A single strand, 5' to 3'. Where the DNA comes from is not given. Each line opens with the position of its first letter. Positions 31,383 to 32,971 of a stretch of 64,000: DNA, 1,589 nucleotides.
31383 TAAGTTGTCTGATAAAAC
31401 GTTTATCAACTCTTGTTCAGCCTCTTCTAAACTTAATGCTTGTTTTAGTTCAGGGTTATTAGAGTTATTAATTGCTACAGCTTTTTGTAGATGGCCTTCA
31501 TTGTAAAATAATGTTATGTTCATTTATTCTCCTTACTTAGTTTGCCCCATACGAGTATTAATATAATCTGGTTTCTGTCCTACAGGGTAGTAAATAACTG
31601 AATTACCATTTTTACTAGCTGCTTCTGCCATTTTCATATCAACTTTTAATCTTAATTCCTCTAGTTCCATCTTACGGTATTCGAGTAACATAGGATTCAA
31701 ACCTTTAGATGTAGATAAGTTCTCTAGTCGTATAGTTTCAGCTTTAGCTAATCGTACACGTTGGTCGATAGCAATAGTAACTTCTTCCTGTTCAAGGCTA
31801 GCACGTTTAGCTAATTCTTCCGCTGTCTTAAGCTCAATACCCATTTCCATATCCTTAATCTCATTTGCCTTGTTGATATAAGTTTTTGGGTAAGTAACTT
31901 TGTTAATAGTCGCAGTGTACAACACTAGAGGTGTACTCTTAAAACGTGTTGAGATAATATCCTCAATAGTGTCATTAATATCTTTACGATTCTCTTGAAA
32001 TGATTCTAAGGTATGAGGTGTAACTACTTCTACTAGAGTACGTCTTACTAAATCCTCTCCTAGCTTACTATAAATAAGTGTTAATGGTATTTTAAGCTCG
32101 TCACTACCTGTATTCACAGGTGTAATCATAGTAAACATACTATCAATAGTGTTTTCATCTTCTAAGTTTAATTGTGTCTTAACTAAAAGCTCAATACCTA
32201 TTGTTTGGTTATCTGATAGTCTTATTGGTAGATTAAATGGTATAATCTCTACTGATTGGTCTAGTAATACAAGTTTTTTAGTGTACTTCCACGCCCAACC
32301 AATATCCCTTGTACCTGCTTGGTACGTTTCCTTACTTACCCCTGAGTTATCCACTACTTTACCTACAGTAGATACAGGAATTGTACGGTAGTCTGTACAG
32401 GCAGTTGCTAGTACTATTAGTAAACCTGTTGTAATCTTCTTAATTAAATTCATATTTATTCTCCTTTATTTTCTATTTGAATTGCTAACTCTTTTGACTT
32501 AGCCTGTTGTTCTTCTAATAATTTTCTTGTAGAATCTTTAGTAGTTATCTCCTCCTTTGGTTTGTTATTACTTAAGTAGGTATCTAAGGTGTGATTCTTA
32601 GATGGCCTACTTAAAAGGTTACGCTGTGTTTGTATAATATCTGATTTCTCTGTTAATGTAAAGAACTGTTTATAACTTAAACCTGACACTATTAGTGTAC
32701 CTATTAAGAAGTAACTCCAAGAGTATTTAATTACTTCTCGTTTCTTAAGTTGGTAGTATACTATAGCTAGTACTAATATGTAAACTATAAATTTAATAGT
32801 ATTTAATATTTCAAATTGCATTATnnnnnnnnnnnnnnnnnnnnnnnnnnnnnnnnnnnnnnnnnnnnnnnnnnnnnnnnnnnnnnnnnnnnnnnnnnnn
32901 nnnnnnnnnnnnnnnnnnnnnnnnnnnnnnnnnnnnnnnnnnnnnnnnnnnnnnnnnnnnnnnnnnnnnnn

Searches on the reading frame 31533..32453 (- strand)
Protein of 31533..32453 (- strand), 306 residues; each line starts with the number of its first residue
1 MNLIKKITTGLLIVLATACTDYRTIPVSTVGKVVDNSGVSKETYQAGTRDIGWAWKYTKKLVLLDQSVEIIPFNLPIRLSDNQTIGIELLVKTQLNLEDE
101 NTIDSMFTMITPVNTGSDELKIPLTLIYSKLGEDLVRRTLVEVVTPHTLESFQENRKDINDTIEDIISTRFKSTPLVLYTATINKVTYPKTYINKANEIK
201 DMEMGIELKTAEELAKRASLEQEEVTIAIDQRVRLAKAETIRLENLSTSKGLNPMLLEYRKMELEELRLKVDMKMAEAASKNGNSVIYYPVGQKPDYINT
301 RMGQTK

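Call 13: search_dna_similar(query=window:31533-32453:-, collection=phages, mode=protein, max_rows=30)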
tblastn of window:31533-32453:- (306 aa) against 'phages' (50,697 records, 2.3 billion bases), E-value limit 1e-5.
Records with a match: 50; places in all: 50; records where one place covers at least 80% of the query: 15.
Best place of each record, by identity: <60% 50.
By first word of the organism name: Vibrio 29; Aeromonas 11; Pseudomonas 4; Erwinia 3; Alteromonas 2; Variovorax 1.
By host as written in the record: Aeromonas hydrophila 7; Vibrio parahaemolyticus 5; Vibrio sp. 4; Pseudomonas putida PpG1 2; Erwinia amylovora 2; Vibrio alginolyticus ATCC 17749 2; Vibrio alginolyticus V1 2; Vibrio alginolyticus 2; and 20 more.
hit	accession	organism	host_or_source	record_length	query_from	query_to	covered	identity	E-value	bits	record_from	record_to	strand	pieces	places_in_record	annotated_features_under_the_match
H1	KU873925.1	Pseudomonas phage pf16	Pseudomonas putida PpG1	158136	3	281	91%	27.7%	2e-24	109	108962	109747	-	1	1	hypothetical protein (x2) | promoter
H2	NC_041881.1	Pseudomonas phage pf16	Pseudomonas putida PpG1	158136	3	281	91%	27.7%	2e-24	109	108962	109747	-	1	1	hypothetical protein (x2) | promoter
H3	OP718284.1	Aeromonas phage vB_AceP_PAc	Aeromonas caviae AC-CY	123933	2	302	98%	22.8%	8e-13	75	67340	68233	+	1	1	hypothetical protein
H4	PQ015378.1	Pseudomonas phage RVTF4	Pseudomonas sp.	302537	18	290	89%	24.9%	2e-16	86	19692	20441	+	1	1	SPFH domain protein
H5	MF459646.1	Erwinia phage vB_EamM_RisingSun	Erwinia amylovora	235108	22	290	88%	24.5%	5e-12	72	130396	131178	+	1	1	SPFH domain/band 7 family protein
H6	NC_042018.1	Erwinia phage vB_EamM_RisingSun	Erwinia amylovora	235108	22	290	88%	24.5%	5e-12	72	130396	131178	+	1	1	lipoprotein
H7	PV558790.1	Variovorax phage V45v66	Variovorax sp. SCN45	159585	1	291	95%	22.3%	8e-8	59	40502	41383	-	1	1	record has no annotation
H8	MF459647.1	Erwinia phage vB_EamM_Joad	Erwinia amylovora ATCC 29780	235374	22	277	84%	24.2%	8e-11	69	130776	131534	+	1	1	SPFH domain/band 7 family protein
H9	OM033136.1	Aeromonas phage phiA047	Aeromonas sp.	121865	2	265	86%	23.4%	1e-12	74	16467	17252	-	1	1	hypothetical protein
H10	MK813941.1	Aeromonas phage 4L372XY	Aeromonas hydrophila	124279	2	265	86%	23.4%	2e-12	74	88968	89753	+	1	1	4L372XY_156: hypothetical protein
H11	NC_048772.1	Aeromonas phage 4L372XY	Aeromonas hydrophila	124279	2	265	86%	23.4%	2e-12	74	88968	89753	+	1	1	4L372XY_156: hypothetical protein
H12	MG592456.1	Vibrio phage 1.081.O._10N.286.52.C2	Shewanella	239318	2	255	83%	22.4%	9e-7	56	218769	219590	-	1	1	SPFH domain / band 7 family protein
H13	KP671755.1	Vibrio phage ValKK3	Vibrio alginolyticus ATCC 17749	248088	3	243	79%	23.4%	4e-6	54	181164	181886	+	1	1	hypothetical protein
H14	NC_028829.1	Vibrio phage ValKK3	Vibrio alginolyticus ATCC 17749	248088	3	243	79%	23.4%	4e-6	54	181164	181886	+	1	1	hypothetical protein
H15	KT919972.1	Vibrio phage phi-Grn1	Vibrio alginolyticus V1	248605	3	243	79%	23.4%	4e-6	54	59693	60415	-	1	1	hypothetical protein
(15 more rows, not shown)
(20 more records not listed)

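Call 42: search_protein_families(library=pfam, max_evalue=0.1, proteins=[window:31533-32453:-])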
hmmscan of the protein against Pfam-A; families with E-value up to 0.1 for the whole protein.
window:31533-32453:- (306 aa): 2 families
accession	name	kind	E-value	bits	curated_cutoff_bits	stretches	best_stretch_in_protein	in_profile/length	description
PF01145.31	Band_7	-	5.8e-10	39.9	23.6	1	24-204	2-163/176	SPFH domain / Band 7 family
PF16958.10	PRP9_N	-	0.024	15.2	27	1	161-238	14-91/150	Pre-mRNA-splicing factor PRP9 N-terminus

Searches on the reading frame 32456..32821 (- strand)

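Call 42: search_protein_families(library=pfam, max_evalue=0.1, proteins=[window:32456-32821:-])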
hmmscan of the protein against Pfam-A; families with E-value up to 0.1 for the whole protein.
window:32456-32821:- (121 aa): 2 families
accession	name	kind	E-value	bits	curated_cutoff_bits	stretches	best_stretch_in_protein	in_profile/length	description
PF23357.1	DUF7088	-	0.0033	18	27.8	1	67-116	12-62/105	Domain of unknown function (DUF7088)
PF07095.16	IgaA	-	0.026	13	25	1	12-112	86-184/702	Intracellular growth attenuator protein IgaA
